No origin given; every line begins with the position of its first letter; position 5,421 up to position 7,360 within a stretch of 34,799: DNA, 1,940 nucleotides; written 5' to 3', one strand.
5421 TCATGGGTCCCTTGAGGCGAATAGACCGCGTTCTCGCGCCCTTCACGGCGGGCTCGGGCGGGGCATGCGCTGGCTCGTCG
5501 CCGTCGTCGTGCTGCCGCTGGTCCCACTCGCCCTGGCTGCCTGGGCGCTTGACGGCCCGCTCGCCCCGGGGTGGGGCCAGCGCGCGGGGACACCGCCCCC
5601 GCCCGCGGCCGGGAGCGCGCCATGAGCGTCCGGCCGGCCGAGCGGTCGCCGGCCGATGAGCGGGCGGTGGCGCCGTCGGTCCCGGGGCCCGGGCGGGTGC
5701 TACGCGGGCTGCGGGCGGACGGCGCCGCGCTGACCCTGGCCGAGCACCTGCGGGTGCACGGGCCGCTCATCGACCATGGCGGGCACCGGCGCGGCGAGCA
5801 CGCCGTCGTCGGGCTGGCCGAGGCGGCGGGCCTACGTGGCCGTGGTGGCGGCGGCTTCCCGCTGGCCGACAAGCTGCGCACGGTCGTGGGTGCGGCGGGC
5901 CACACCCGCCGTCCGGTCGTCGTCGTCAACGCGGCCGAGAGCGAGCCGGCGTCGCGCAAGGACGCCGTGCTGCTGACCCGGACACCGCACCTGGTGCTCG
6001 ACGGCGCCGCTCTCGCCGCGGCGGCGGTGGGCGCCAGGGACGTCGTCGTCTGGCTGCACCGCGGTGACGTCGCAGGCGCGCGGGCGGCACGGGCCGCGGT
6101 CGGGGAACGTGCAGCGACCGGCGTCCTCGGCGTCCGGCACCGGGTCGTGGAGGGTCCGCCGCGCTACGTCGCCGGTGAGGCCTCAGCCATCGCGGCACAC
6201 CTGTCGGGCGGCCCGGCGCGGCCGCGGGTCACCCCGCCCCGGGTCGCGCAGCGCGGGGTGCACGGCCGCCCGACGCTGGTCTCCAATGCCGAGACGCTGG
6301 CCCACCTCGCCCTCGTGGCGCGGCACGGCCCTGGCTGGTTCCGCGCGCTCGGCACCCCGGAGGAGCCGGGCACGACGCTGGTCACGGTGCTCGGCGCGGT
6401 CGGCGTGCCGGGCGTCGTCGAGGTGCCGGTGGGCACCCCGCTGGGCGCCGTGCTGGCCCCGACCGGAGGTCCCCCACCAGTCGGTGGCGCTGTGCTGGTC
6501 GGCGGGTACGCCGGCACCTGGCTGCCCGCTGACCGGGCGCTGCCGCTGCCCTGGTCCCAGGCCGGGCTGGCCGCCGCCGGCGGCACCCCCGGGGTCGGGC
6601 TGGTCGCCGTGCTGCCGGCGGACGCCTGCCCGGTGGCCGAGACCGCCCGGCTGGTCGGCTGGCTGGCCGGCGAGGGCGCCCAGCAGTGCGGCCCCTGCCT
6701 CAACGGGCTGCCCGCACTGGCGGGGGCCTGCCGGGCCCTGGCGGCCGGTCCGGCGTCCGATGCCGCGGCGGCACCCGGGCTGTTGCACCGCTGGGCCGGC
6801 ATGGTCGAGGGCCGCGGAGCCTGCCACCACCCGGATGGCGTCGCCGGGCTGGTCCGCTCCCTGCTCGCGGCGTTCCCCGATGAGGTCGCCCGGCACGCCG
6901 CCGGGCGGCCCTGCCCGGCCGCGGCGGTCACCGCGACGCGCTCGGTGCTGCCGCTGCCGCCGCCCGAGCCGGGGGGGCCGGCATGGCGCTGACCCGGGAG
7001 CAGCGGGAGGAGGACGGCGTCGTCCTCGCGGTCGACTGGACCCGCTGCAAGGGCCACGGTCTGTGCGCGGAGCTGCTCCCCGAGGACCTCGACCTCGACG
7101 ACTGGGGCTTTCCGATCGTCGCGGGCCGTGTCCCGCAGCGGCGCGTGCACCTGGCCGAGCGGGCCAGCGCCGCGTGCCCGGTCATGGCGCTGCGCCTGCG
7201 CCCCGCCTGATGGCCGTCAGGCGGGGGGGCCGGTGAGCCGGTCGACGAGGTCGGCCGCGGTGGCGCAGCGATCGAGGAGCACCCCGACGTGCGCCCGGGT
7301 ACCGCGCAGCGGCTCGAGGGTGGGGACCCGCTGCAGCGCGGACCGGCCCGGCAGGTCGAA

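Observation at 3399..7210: Uncharacterised five-gene transmembrane electron-transfer operon (orphan cytoplasmic ApbE + di-haem FRD + NuoF-like + ferredoxin) inside the Pup-proteasome locus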

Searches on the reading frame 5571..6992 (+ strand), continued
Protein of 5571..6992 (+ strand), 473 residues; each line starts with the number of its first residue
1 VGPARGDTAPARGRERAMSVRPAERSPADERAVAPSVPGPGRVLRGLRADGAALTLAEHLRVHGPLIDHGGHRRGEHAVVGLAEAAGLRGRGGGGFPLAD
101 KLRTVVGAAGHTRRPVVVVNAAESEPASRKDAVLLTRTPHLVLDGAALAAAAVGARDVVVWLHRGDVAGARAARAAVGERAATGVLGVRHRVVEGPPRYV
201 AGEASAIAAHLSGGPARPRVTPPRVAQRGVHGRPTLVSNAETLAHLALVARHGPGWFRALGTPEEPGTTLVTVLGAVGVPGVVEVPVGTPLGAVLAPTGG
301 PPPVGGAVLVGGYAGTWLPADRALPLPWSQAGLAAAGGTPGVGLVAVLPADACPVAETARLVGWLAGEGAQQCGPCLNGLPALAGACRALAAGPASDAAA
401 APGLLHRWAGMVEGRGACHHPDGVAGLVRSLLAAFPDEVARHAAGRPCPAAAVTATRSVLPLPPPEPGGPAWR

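Call 18: find_encoding_contigs(protein=P0035, flank=8000, max_places=2)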
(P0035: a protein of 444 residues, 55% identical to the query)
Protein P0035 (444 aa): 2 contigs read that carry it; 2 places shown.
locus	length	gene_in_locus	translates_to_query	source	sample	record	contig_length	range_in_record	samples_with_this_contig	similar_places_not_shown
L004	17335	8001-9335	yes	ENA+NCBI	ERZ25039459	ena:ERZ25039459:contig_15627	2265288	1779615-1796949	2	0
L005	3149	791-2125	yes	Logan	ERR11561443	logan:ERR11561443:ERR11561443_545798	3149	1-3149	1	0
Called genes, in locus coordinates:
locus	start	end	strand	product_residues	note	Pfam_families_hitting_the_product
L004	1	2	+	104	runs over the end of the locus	-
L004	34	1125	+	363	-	PF12982:DUF3866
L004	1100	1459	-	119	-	PF00254:FKBP_C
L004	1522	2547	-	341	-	PF00254:FKBP_C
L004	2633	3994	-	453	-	PF03136:Pup_ligase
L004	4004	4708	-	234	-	PF00227:Proteasome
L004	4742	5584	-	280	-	PF00227:Proteasome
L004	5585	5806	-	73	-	PF05639:Pup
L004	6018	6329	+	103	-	-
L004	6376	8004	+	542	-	PF02424:ApbE, PF01794:Ferric_reduct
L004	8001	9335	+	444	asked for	PF01512:Complex1_51K, PF10589:NADH_4Fe-4S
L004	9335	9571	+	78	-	PF13459:Fer4_15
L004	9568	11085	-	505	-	PF03136:Pup_ligase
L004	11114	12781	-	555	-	PF13191:AAA_16 (faint), PF17758:Prot_ATP_ID_OB_N, PF16450:Prot_ATP_ID_OB_C, PF00004:AAA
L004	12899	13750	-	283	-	PF14801:TrmI-like_N, PF01135:PCMT (weak), PF08704:GCD14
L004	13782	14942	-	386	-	PF02163:Peptidase_M50, PF00571:CBS (faint)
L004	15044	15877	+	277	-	PF12705:PDDEXK_1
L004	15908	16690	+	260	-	PF00005:ABC_tran, PF13304:AAA_21 (faint)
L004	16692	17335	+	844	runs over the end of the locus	PF12704:MacB_PCD, PF02687:FtsX, PF12704:MacB_PCD, PF02687:FtsX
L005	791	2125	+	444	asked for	PF01512:Complex1_51K, PF10589:NADH_4Fe-4S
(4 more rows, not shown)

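Call 19: find_encoding_contigs(protein=P0090, flank=8000, max_places=2)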
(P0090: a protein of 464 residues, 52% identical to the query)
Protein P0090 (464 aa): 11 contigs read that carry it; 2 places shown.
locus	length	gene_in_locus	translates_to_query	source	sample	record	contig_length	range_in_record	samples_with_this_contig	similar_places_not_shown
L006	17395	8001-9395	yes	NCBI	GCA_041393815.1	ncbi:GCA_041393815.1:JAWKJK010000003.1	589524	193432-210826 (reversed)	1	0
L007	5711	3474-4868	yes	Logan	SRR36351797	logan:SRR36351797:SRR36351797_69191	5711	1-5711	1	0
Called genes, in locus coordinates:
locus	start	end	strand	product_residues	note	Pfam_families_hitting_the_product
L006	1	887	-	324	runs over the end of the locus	PF13280:WYL, PF25583:WCX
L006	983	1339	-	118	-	PF00254:FKBP_C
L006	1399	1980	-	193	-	PF00254:FKBP_C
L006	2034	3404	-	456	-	PF03136:Pup_ligase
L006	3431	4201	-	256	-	PF00227:Proteasome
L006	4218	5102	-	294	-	PF00227:Proteasome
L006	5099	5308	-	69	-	PF05639:Pup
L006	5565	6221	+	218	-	-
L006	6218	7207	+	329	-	PF02424:ApbE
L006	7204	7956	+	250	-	PF01794:Ferric_reduct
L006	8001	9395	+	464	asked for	PF01512:Complex1_51K, PF10589:NADH_4Fe-4S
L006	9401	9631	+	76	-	PF13459:Fer4_15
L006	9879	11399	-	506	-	PF03136:Pup_ligase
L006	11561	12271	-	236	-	PF09968:DUF2202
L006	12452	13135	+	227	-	PF00072:Response_reg, PF00486:Trans_reg_C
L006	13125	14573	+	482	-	PF00672:HAMP, PF00512:HisKA, PF02518:HATPase_c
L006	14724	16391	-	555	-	PF13191:AAA_16 (faint), PF17758:Prot_ATP_ID_OB_N, PF16450:Prot_ATP_ID_OB_C, PF00004:AAA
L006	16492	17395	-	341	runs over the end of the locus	PF14801:TrmI-like_N, PF01135:PCMT, PF08704:GCD14, PF13578:Methyltransf_24 (weak)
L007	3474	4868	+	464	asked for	PF01512:Complex1_51K, PF10589:NADH_4Fe-4S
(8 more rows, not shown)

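Call 45: find_encoding_contigs(protein=P0001, flank=10000, max_places=2)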
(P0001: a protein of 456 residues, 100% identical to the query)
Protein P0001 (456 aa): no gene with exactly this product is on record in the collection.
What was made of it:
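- Tried and rejected: Its NuoF-like protein is not on record (call 45).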

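Call 48: search_protein_families(library=pfam, proteins=[L006:13095-14573:+], max_evalue=0.01)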
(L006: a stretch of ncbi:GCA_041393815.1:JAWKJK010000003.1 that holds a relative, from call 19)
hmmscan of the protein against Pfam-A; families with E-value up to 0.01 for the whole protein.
L006:13095-14573:+ (492 aa): 3 families
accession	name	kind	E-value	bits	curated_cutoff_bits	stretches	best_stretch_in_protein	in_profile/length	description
PF02518.31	HATPase_c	-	1.5e-27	96.7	26.4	1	380-491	2-110/111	Histidine kinase-, DNA gyrase B-, and HSP90-like ATPase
PF00672.30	HAMP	-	6.3e-13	49.3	25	1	214-263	1-50/53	HAMP domain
PF00512.31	HisKA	-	1.5e-11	44.6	26.9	1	270-331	1-63/66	His Kinase A (phospho-acceptor) domain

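Call 49: search_solved_structures(query=window:5622-6989:+, max_evalue=0.00001, show_alignments=1)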
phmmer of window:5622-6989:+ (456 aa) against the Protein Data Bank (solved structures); distinct sequences matched with E-value up to 0.00001: 61 (the best 60 are shown).
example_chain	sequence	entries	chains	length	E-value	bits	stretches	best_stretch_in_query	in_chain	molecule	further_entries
8e9g_F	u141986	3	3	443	1.2e-44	156.2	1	58-433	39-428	NADH-quinone oxidoreductase subunit F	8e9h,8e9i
2fug_1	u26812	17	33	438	7.5e-44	153.6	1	62-433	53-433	NADH-quinone oxidoreductase chain 1 | NADH-QUINONE OXIDOREDUCTASE SUBUNIT 1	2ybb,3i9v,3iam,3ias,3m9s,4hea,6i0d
5xf9_A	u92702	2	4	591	1.1e-43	153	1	60-379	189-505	NAD-reducing hydrogenase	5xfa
7t2r_B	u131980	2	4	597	4.1e-40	141.3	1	66-438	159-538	NiFe hydrogenase subunit B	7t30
8a6t_B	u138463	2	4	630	6.7e-40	140.6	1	68-439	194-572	Electron bifurcating hydrogenase subunit HydB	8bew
8x9v_F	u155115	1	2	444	2.3e-39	138.8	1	62-424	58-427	NADH-quinone oxidoreductase subunit F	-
7q4w_B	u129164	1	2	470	2.7e-39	138.6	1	62-435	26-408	Iron hydrogenase HydB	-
7p5h_B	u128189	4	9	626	5.7e-39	137.5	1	62-441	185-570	Fe-hydrogenase, subunit beta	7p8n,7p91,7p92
7q4v_B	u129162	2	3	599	5.7e-39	137.5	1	62-435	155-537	Iron hydrogenase HydB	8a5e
8b9z_F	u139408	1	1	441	1.6e-38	136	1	58-424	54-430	NADH dehydrogenase [ubiquinone] flavoprotein 1, mitochondrial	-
8ba0_F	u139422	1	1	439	1.6e-38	136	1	58-424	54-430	NADH dehydrogenase [ubiquinone] flavoprotein 1, mitochondrial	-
8qby_F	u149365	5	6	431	1.8e-38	135.9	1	56-424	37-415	NADH-quinone oxidoreductase subunit F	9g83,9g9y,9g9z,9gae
8esw_V1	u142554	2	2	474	2e-38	135.7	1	58-424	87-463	NADH dehydrogenase [ubiquinone] flavoprotein 1, mitochondrial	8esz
9cwt_A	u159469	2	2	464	2.2e-37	132.3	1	58-423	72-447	NADH dehydrogenase [ubiquinone] flavoprotein 1, mitochondrial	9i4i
9bov_B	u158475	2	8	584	2.3e-37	132.2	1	66-444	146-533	NADH dehydrogenase (Quinone)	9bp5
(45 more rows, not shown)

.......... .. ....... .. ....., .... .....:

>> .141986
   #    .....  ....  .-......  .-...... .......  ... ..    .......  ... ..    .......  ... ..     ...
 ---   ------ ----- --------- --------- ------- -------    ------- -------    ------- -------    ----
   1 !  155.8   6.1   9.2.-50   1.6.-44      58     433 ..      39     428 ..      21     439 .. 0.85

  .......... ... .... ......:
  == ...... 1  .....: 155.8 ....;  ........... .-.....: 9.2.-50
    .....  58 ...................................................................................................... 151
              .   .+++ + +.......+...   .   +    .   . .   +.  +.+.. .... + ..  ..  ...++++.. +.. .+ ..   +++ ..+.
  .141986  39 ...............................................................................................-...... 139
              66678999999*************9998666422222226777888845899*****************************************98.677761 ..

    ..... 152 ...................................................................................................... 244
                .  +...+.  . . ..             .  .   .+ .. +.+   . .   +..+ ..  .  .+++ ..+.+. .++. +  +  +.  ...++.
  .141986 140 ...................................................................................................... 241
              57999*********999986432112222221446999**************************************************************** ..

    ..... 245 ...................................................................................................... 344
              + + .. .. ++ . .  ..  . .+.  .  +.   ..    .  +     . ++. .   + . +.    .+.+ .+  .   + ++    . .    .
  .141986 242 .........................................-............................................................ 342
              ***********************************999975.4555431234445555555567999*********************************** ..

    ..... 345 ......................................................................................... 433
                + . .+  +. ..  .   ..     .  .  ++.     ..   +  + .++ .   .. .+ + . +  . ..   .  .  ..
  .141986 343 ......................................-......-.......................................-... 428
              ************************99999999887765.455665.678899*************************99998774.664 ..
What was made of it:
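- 5622..6992 (+): NuoF-like soluble flavo-iron-sulfur protein, the presumed NAD(P)H-oxidising entry point. The best PDB match is M. smegmatis NuoF 8e9g_F at 1.2e-44, with FMN/NADH motifs kept (call 49).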

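Call 51: list_cluster_members(proteins=[L001:6937-7332:+, L001:7332-8318:+, L001:8318-9001:+, L001:10344-10553:+, L002:6730-7257:+, L006:5565-6218:+, L004:6018-6326:+])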
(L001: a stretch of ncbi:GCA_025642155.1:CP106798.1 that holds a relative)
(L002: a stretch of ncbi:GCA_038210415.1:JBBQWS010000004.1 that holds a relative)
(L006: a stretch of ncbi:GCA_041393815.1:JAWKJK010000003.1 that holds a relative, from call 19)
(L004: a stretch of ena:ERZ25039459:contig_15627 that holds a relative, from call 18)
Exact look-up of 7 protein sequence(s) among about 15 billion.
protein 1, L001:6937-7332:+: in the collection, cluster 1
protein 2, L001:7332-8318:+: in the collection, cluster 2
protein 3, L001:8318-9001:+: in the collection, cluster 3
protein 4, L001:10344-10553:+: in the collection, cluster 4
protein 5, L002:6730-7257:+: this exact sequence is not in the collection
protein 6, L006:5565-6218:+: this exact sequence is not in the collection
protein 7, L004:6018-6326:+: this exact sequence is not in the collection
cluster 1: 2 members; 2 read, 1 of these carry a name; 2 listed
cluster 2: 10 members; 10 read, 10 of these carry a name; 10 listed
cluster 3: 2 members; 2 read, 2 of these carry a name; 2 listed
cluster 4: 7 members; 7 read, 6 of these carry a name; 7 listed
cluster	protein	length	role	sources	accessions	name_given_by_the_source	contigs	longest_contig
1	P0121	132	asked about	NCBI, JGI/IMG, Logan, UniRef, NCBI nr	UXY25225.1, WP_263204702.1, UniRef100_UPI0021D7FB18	hypothetical protein [Streptomyces sp. HUAS TT20] | hypothetical protein | hypothetical protein n=1 Tax=Streptomyces sp. HUAS TT20 TaxID=3447509 RepID=UPI0021D7FB18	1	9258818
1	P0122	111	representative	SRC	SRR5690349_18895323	-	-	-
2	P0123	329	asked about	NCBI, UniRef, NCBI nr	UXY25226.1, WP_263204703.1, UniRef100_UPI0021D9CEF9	FAD:protein FMN transferase [Streptomyces sp. HUAS TT20] | FAD:protein FMN transferase n=1 Tax=Streptomyces sp. HUAS TT20 TaxID=3447509 ... | FAD:protein FMN transferase [Streptomyces sp. HUAS 15-9]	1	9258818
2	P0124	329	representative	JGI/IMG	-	FAD:protein FMN transferase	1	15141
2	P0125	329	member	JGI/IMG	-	FAD:protein FMN transferase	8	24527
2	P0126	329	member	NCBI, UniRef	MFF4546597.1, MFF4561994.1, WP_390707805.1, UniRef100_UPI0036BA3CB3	FAD:protein FMN transferase [Streptomyces sp. NPDC001435] | FAD:protein FMN transferase n=1 Tax=unclassified Streptomyces TaxID=2593676 ...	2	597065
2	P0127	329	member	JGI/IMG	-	FAD:protein FMN transferase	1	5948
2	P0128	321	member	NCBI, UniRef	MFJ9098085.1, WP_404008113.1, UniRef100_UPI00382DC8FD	FAD:protein FMN transferase [Streptomyces sp. NPDC102405] | FAD:protein FMN transferase n=1 Tax=Streptomyces sp. NPDC102405 TaxID=3366170 ...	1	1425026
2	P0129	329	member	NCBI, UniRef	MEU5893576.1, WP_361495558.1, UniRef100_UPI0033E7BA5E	FAD:protein FMN transferase [Streptomyces sp. NPDC047461] | FAD:protein FMN transferase n=1 Tax=Streptomyces sp. NPDC047461 TaxID=3155619 ...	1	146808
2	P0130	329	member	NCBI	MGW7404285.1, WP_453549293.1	FAD:protein FMN transferase [Streptomyces sp. NPDC054833]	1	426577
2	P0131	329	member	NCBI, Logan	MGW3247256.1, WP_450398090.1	FAD:protein FMN transferase [Streptomyces sp. NPDC001070]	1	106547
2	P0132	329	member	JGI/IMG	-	FAD:protein FMN transferase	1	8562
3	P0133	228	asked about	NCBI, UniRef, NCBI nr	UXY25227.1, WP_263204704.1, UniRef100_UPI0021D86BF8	ferric reductase-like transmembrane domain-containing protein [Streptomyces sp. HUAS TT20] | ferric reductase-like transmembrane domain-containing protein n=1 Tax=Streptomyces sp. ... | ferric reductase-like transmembrane domain-containing protein [Streptomyces sp. HUAS 15-9]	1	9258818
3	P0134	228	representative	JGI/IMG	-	methionine sulfoxide reductase heme-binding subunit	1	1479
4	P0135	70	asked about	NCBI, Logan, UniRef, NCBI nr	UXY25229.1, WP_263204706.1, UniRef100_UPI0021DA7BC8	ferredoxin [Streptomyces sp. HUAS TT20] | ferredoxin n=1 Tax=Streptomyces sp. HUAS TT20 TaxID=3447509 RepID=UPI0021DA7BC8 | ferredoxin [Streptomyces sp. HUAS 15-9]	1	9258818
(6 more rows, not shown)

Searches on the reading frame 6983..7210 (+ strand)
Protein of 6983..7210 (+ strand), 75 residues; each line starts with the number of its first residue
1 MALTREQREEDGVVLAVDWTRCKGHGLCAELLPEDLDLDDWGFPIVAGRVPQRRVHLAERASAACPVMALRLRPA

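Call 3: search_protein_families(library=pfam, proteins=[window:6983-7210:+], max_evalue=0.1)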
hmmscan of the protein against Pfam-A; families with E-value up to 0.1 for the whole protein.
window:6983-7210:+ (75 aa): 2 families
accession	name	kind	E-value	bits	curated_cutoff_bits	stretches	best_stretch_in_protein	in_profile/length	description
PF13459.11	Fer4_15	-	2.2e-12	47.9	22.4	1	16-71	2-65/66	4Fe-4S single cluster domain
PF13370.11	Fer4_13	-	0.0001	23.4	24.5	1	17-70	1-56/58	4Fe-4S single cluster domain of Ferredoxin I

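Call 4: search_protein_families(library=ncbifam, proteins=[window:6983-7210:+], max_evalue=0.1)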
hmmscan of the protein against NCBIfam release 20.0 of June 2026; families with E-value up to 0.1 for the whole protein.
window:6983-7210:+ (75 aa): 7 families
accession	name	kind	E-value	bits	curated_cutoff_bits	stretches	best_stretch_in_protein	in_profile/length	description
NF042979.1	EthbenzDh_ebdB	equivalog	0.0069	15.3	740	1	7-33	172-197/354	ethylbenzene dehydrogenase subunit beta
TIGR03478.1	DMSO_red_II_bet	subfamily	0.03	13.3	480.7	1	7-33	150-175/321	DMSO reductase family type II enzyme, iron-sulfur subunit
NF040684.1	PorD_Arch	equivalog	0.031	14.4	120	1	9-34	51-76/85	pyruvate synthase subunit PorD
TIGR02179.1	PorD_KorD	subfamily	0.038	14.1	60.05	1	11-33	46-68/78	2-oxoacid:acceptor oxidoreductase, delta subunit, pyruvate/2-ketoisovalerate family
NF007202.0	PRK09623.1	equivalog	0.054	13.8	166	1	10-33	72-94/105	3-methyl-2-oxobutanoate dehydrogenase subunit delta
TIGR02700.1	flavo_MJ0208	hypoth_equivalog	0.054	12.7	251.35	1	9-36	167-193/234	dihydromethanopterin reductase (acceptor)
NF007204.0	PRK09625.1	equivalog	0.084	12.9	125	0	11-34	80-103/133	pyruvate flavodoxin oxidoreductase subunit delta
